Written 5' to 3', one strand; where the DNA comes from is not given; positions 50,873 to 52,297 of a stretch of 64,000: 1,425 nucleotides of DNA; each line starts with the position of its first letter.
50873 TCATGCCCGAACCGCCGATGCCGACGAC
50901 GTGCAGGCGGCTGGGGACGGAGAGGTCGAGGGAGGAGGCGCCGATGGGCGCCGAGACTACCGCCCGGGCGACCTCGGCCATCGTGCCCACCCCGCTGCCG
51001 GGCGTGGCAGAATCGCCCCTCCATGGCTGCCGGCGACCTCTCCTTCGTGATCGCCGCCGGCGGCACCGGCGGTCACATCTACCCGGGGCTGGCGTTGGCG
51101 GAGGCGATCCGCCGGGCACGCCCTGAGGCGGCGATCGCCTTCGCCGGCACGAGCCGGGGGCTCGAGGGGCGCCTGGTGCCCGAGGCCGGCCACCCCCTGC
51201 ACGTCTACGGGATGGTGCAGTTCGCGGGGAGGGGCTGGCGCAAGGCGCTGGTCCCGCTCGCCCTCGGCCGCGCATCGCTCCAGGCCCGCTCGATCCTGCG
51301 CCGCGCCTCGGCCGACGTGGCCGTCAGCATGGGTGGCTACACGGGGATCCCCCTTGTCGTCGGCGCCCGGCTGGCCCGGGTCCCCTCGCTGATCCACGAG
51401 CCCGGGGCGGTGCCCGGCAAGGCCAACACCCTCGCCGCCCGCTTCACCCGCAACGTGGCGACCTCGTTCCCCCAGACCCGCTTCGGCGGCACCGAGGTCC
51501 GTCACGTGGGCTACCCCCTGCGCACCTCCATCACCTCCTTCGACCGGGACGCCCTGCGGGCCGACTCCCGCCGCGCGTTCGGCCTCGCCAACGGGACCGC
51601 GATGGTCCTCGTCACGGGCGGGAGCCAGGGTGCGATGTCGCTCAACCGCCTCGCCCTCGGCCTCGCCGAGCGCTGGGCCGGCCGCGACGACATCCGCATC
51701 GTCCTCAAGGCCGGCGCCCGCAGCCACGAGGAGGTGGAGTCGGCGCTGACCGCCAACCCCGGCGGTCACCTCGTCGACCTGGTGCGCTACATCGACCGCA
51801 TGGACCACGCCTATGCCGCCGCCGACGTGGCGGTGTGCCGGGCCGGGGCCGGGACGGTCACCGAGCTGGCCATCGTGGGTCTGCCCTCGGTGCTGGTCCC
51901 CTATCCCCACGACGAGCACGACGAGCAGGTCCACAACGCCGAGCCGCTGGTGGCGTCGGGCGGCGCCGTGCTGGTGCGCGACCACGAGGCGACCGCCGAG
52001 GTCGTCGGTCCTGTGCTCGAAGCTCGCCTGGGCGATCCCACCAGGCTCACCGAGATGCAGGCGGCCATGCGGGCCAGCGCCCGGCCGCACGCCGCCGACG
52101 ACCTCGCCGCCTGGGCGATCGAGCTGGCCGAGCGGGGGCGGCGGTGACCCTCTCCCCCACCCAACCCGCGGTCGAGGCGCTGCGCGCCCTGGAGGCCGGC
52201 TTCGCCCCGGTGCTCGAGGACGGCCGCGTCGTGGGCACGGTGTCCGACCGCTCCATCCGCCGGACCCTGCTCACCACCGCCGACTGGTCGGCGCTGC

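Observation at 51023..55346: dcw cluster is split by an inverted, murG-led four-gene operon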

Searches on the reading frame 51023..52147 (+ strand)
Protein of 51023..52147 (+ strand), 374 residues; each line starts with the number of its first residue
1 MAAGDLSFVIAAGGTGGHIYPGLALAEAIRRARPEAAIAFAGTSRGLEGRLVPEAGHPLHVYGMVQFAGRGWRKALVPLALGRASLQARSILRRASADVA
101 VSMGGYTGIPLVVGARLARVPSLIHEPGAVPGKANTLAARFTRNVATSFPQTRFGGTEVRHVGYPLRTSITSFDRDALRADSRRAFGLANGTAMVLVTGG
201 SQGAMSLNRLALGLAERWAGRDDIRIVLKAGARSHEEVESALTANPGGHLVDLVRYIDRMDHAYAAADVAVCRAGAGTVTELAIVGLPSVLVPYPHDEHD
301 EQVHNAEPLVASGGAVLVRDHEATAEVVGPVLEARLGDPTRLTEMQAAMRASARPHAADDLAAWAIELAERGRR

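Call 5: search_protein_families(library=pfam, proteins=[window:51023-52147:+])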
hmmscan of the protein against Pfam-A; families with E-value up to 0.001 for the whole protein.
window:51023-52147:+ (374 aa): 2 families
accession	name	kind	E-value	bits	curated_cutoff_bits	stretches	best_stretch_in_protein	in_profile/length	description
PF04101.22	Glyco_tran_28_C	-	3e-34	118.9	22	1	194-359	1-164/166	Glycosyltransferase family 28 C-terminal domain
PF03033.26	Glyco_transf_28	-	1.1e-25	90.8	26.2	1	8-146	1-138/139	Glycosyltransferase family 28 N-terminal domain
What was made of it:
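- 51023..52147 (+): GT28 glycosyltransferase of the MurG family, in the 'HE[S/P][G/N]' subfamily. The probable lipid II synthase. PF03033 plus PF04101 (call 5).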

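Call 8: search_protein_families(library=ncbifam, proteins=[window:51023-52147:+])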
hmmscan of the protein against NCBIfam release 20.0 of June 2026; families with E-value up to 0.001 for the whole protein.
window:51023-52147:+ (374 aa): 7 families
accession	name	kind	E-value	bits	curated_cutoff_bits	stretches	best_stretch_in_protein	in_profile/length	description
TIGR01133.1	murG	equivalog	1.5e-73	247.9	250.25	1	7-363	7-351/353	undecaprenyldiphospho-muramoylpentapeptide beta-N-acetylglucosaminyltransferase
NF009102.0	PRK12446.1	equivalog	2.3e-27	95.8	339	1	9-325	5-312/352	undecaprenyldiphospho-muramoylpentapeptide beta-N-acetylglucosaminyltransferase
NF010135.0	PRK13609.1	equivalog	2.5e-13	49.7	500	1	157-367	170-367/388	diglucosyl diacylglycerol synthase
TIGR03590.1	PseG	equivalog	1.1e-05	25.2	153.55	1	195-294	175-269/280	UDP-2,4-diacetamido-2,4,6-trideoxy-beta-L-altropyranose hydrolase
NF041548.1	PssE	equivalog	1.8e-05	24.8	120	1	252-328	44-120/146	PssE/Cps14G family polysaccharide biosynthesis glycosyltransferase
NF033129.1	macro_glyco_Mgt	subfamily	0.00059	18.9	700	1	224-361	257-387/393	macrolide-inactivating glycosyltransferase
TIGR04516.1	glycosyl_450act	subfamily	0.0009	18.4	440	0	251-352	298-396/418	activator-dependent family glycosyltransferase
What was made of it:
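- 51023..52147 (+): TIGR01133 247.9 bits against a cutoff of 250.25 (call 8).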

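Call 9: find_encoding_contigs(protein=window:51023-52147:+, flank=10000, max_places=6)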
Protein window:51023-52147:+ (374 aa): 1 contig read that carries it; 1 place shown.
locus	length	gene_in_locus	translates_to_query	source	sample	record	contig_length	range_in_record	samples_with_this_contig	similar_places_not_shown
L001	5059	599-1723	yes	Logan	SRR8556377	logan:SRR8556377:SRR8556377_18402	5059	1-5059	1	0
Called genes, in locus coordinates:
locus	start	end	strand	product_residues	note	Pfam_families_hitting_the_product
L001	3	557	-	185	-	?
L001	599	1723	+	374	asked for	PF03033:Glyco_transf_28, PF04101:Glyco_tran_28_C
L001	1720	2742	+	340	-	PF00571:CBS (weak), PF00483:NTP_transferase, PF12804:NTP_transf_3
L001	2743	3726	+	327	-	PF00106:adh_short, PF01073:3Beta_HSD, PF01370:Epimerase, PF02719:Polysacc_synt_2, PF04321:RmlD_sub_bind, PF05368:NmrA, PF16363:GDP_Man_Dehyd, PF13460:NAD_binding_10, +1 more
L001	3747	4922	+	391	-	PF01594:AI-2E_transport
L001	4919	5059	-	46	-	?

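Call 10: find_related_loci(query=window:51023-52144:+, collection=genome_contigs, flank=10000)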
Query window:51023-52144:+ (374 aa) in genome_contigs; peptide patterns used: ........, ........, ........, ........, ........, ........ (x = any residue, [..] = any of these).
232 stretches matched a pattern; 8 encode a relative of the query (tblastn E <= 1e-3); 8 distinct loci.
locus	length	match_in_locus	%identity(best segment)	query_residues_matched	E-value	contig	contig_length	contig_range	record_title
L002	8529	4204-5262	75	4-356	6e-173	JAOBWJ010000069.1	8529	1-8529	MAG: Acidimicrobiales bacterium isolate RYN_34 scaffold_997035, whole genome shotgun sequence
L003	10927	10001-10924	68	3-310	1e-130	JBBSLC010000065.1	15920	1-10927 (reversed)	MAG: Acidimicrobiales bacterium isolate metawrap_LS4_40 metawrap_LS4_40_K_126522_L_15920_cov_18.8772, whole genome shotg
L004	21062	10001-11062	54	7-369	1e-100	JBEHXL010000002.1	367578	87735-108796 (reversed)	MAG: Actinomycetota bacterium isolate ES1.bin.66 NODE_32_length_367578_cov_18.516560, whole genome shotgun sequence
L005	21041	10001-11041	52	6-348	1e-95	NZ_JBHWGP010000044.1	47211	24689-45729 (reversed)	Streptomyces sp. NPDC059740 NPDC059740_T36_E8.ctg-0044, whole genome shotgun sequence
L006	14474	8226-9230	42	9-342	2e-61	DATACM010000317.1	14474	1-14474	MAG TPA_asm: Acidimicrobiales bacterium isolate SMAG_U6724 k141_296829, whole genome shotgun sequence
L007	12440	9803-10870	39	9-362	3e-53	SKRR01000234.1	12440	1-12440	MAG: Microthrixaceae bacterium isolate CSSed162cmA_492 CSSed16-2cmA-16112, whole genome shotgun sequence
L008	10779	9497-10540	39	8-349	2e-50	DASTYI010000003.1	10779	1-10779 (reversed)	MAG TPA_asm: Iamia sp. isolate SMAG_U2437 k141_510398, whole genome shotgun sequence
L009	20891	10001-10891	39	7-295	4e-36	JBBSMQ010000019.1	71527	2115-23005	MAG: Acidimicrobiales bacterium isolate LS5_sbin.35 LS5_sbin.35_K_437461_L_71527_cov_22.2069, whole genome shotgun seque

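Call 15: search_protein_families(library=pfam, proteins=[L005:4927-6435:-, L005:6594-7769:-, L005:7815-9926:-, L005:9898-11055:+, L005:11152-12174:+, L005:12123-13298:+, L005:13426-14394:+, L005:14464-15396:+, L005:15424-16578:+, L005:16920-19046:+], max_evalue=0.00001)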
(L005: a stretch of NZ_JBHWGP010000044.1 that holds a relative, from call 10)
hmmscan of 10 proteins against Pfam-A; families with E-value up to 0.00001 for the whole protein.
L005:4927-6435:- (502 aa): 2 families
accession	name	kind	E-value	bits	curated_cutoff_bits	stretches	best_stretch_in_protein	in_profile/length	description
PF07690.21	MFS_1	-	1.2e-37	130.1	33.4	2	28-420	2-347/347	Major Facilitator Superfamily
PF00083.30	Sugar_tr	-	3.6e-22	79.3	22.3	1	29-202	7-197/452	Sugar (and other) transporter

L005:6594-7769:- (391 aa): 1 family
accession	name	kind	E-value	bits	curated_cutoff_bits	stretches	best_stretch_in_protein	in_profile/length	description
PF00701.28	DHDPS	-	2.5e-47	161.4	22.1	1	79-382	2-286/289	Dihydrodipicolinate synthetase family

L005:7815-9926:- (703 aa): 3 families
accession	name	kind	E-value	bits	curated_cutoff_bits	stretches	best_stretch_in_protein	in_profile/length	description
PF02518.31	HATPase_c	-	2.9e-25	89.3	26.4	1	590-698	2-110/111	Histidine kinase-, DNA gyrase B-, and HSP90-like ATPase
PF00512.31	HisKA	-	1.8e-14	53.9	26.9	1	478-544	1-65/66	His Kinase A (phospho-acceptor) domain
PF00672.30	HAMP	-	4.8e-09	36.8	25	1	418-473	2-52/53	HAMP domain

L005:9898-11055:+ (385 aa): 0 families

L005:11152-12174:+ (340 aa): 9 families
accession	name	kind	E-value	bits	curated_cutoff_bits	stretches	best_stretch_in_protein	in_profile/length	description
PF16363.11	GDP_Man_Dehyd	-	6.5e-69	233.4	27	1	19-322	1-332/332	GDP-mannose 4,6 dehydratase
PF01370.27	Epimerase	-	5.5e-58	196.7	20.9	1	18-255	1-240/240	NAD dependent epimerase/dehydratase family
PF01073.25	3Beta_HSD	-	6e-25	88.3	22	1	19-236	1-223/280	3-beta hydroxysteroid dehydrogenase/isomerase family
PF02719.21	Polysacc_synt_2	-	1.6e-22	80.5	20.2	1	18-278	1-252/293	Polysaccharide biosynthesis protein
PF07993.18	NAD_binding_4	-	1.3e-14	54.5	20.1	1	20-194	1-209/258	Male sterility protein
PF04321.23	RmlD_sub_bind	-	1.4e-14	54.3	27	1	17-175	2-138/287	RmlD substrate binding domain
PF13460.12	NAD_binding_10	-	2.2e-14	54.2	27.2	1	22-189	1-143/184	NAD(P)H-binding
PF05368.20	NmrA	-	2.7e-08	34.2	27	1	17-136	4-105/298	NmrA-like family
PF00106.31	adh_short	-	3.3e-06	27.2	26.6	0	17-174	2-161/195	short chain dehydrogenase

L005:12123-13298:+ (391 aa): 1 family
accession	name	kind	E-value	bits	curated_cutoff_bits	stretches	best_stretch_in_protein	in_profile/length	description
PF03816.19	LytR_cpsA_psr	-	1.6e-45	155.4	24.6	1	144-300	1-149/150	LytR_cpsA_psr family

L005:13426-14394:+ (322 aa): 4 families
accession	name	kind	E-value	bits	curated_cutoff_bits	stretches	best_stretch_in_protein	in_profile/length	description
PF01370.27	Epimerase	-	9e-16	58.4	20.9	1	23-236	1-228/240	NAD dependent epimerase/dehydratase family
PF13460.12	NAD_binding_10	-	6e-08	33.2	27.2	1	27-96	1-72/184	NAD(P)H-binding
PF05368.20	NmrA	-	3.2e-07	30.7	27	1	22-91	4-76/298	NmrA-like family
PF04321.23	RmlD_sub_bind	-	1.4e-06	28.1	27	0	21-277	1-245/287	RmlD substrate binding domain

L005:14464-15396:+ (310 aa): 2 families
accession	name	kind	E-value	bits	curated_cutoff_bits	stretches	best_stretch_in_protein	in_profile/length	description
PF12697.13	Abhydrolase_6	-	1.2e-16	62.5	26.3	1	48-293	1-217/217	Alpha/beta hydrolase family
PF00561.26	Abhydrolase_1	-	1.8e-15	57.7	25.8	1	46-279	1-237/245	alpha/beta hydrolase fold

L005:15424-16578:+ (384 aa): 1 family
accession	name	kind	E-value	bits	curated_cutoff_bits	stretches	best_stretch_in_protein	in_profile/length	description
PF00248.27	Aldo_ket_red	-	4.1e-47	161.1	24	1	89-374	2-285/291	Aldo/keto reductase family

L005:16920-19046:+ (708 aa): 1 family
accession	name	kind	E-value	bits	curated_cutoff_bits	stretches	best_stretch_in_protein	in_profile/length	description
PF11308.14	Glyco_hydro_129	-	1.1e-94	317.5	25.6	1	345-664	2-323/324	Glycosyl hydrolases related to GH101 family, GH129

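Call 16: search_protein_families(library=pfam, proteins=[L004:3257-4519:-, L004:4520-5965:-, L004:5985-8183:+, L004:8703-9653:-, L004:9932-11077:+, L004:11711-12691:+, L004:12685-13677:+, L004:14464-15732:-, L004:15678-16646:+, L004:18201-19046:+], max_evalue=0.00001)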
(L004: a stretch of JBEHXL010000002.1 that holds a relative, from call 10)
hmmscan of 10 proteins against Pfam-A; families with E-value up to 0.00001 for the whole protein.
L004:3257-4519:- (420 aa): 6 families
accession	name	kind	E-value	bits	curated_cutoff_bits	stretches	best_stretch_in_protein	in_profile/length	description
PF00534.26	Glycos_transf_1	-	2.1e-34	119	26.4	1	234-394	11-172/172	Glycosyl transferases group 1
PF13692.12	Glyco_trans_1_4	-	2.4e-30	106.1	27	1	242-380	6-142/142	Glycosyl transferases group 1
PF13439.12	Glyco_transf_4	-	3.2e-21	76.5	28.5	1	24-226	2-170/170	Glycosyltransferase Family 4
PF13579.12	Glyco_trans_4_4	-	5.7e-16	59.7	29.7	1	24-221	1-158/158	Glycosyl transferase 4-like domain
PF20706.3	GT4-conflict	-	1.1e-11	44.9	26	1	235-406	195-383/385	Family 4 Glycosyltransferase in conflict systems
PF13524.12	Glyco_trans_1_2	-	2.7e-06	27.8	25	1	263-405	9-139/144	Glycosyl transferase-like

L004:4520-5965:- (481 aa): 2 families
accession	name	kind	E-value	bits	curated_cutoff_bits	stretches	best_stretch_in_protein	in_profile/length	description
PF00795.27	CN_hydrolase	-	1.1e-16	61.3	23.2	1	258-442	63-246/256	Carbon-nitrogen hydrolase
PF20154.4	LNT_N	-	2.7e-16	60.6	27.1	1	25-166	1-157/159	Apolipoprotein N-acyltransferase N-terminal domain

L004:5985-8183:+ (732 aa): 5 families
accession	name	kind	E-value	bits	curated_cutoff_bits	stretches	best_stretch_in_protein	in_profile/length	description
PF00580.27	UvrD-helicase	-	1.6e-11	44.9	23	0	190-233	3-45/271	UvrD/REP helicase N-terminal domain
PF13245.12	AAA_19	-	5.8e-10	39.9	25.1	1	192-537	1-129/134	AAA domain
PF13538.12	UvrD_C_2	-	6.7e-09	35.9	27.4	1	663-712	2-52/52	UvrD-like helicase C-terminal domain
PF01443.25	Viral_helicase1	-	2.4e-08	34.5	21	0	665-712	179-227/228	Viral superfamily 1 RNA helicase core domain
PF13361.12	UvrD_C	-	1.2e-07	32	25.6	0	654-713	277-347/350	UvrD-like helicase C-terminal domain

L004:8703-9653:- (316 aa): 4 families
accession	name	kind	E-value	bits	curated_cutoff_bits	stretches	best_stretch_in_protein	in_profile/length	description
PF04539.22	Sigma70_r3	-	6.9e-12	45.7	25.3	1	120-191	3-75/78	Sigma-70 region 3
PF04545.22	Sigma70_r4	-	1.2e-09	38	24.1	1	206-254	1-49/50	Sigma-70, region 4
PF04542.20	Sigma70_r2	-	2e-09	37.6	24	1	57-111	16-70/71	Sigma-70 region 2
PF08281.18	Sigma70_r4_2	-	8.6e-07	28.9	25.7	1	202-251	3-52/54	Sigma-70, region 4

L004:9932-11077:+ (381 aa): 2 families
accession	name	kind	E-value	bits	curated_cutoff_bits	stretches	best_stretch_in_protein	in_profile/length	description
PF04101.22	Glyco_tran_28_C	-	2.7e-28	99.5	22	1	211-366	1-163/166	Glycosyltransferase family 28 C-terminal domain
PF03033.26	Glyco_transf_28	-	5.5e-28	98.2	26.2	1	25-161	1-138/139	Glycosyltransferase family 28 N-terminal domain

L004:11711-12691:+ (326 aa): 2 families
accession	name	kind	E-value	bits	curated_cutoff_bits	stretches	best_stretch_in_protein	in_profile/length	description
PF00483.29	NTP_transferase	-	1.9e-29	103.4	21.2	1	98-316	2-238/245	Nucleotidyl transferase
PF12804.13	NTP_transf_3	-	3e-11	44.2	27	1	98-228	1-124/160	MobA-like NTP transferase domain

L004:12685-13677:+ (330 aa): 9 families
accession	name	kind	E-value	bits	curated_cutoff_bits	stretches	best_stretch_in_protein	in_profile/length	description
PF16363.11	GDP_Man_Dehyd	-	2e-69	235.1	27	1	11-312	1-332/332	GDP-mannose 4,6 dehydratase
PF01370.27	Epimerase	-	2.3e-53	181.5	20.9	1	10-245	1-240/240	NAD dependent epimerase/dehydratase family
PF01073.25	3Beta_HSD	-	4.3e-23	82.2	22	1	11-221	1-218/280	3-beta hydroxysteroid dehydrogenase/isomerase family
PF02719.21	Polysacc_synt_2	-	5.3e-19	68.9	20.2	1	10-277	1-264/293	Polysaccharide biosynthesis protein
PF04321.23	RmlD_sub_bind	-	1.5e-13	50.9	27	1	9-267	2-235/287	RmlD substrate binding domain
PF13460.12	NAD_binding_10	-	2.1e-11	44.5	27.2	1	14-132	1-102/184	NAD(P)H-binding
PF07993.18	NAD_binding_4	-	1.2e-10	41.5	20.1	1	12-187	1-210/258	Male sterility protein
PF05368.20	NmrA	-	1.8e-08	34.8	27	1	10-128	5-107/298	NmrA-like family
PF00106.31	adh_short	-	2e-08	34.4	26.6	1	10-171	3-168/195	short chain dehydrogenase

L004:14464-15732:- (422 aa): 2 families
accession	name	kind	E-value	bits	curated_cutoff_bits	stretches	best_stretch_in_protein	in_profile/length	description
PF14863.12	Alkyl_sulf_dimr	-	5.9e-31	108.2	26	1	281-417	3-136/139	Alkyl sulfatase dimerisation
PF00753.33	Lactamase_B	-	3.5e-17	63.4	22.7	1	44-242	5-196/196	Metallo-beta-lactamase superfamily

L004:15678-16646:+ (322 aa): 3 families
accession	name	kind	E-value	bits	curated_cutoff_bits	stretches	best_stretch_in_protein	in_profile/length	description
PF00561.26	Abhydrolase_1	-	5.8e-22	79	25.8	1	67-306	1-244/245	alpha/beta hydrolase fold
PF12697.13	Abhydrolase_6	-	2.8e-18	67.8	26.3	1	69-311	1-215/217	Alpha/beta hydrolase family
PF12146.15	Hydrolase_4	-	4.3e-06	26.6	27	0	68-206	6-149/239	Serine aminopeptidase, S33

L004:18201-19046:+ (281 aa): 3 families
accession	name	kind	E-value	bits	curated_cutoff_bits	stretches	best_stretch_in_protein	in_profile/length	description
PF00106.31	adh_short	-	5.7e-39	134.1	26.6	1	27-226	2-185/195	short chain dehydrogenase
PF13561.12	adh_short_C2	-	1.8e-29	103.4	27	1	32-251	1-212/236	Enoyl-(Acyl carrier protein) reductase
PF08659.16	KR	-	2.1e-06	28.2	22.6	1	28-172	3-139/180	KR domain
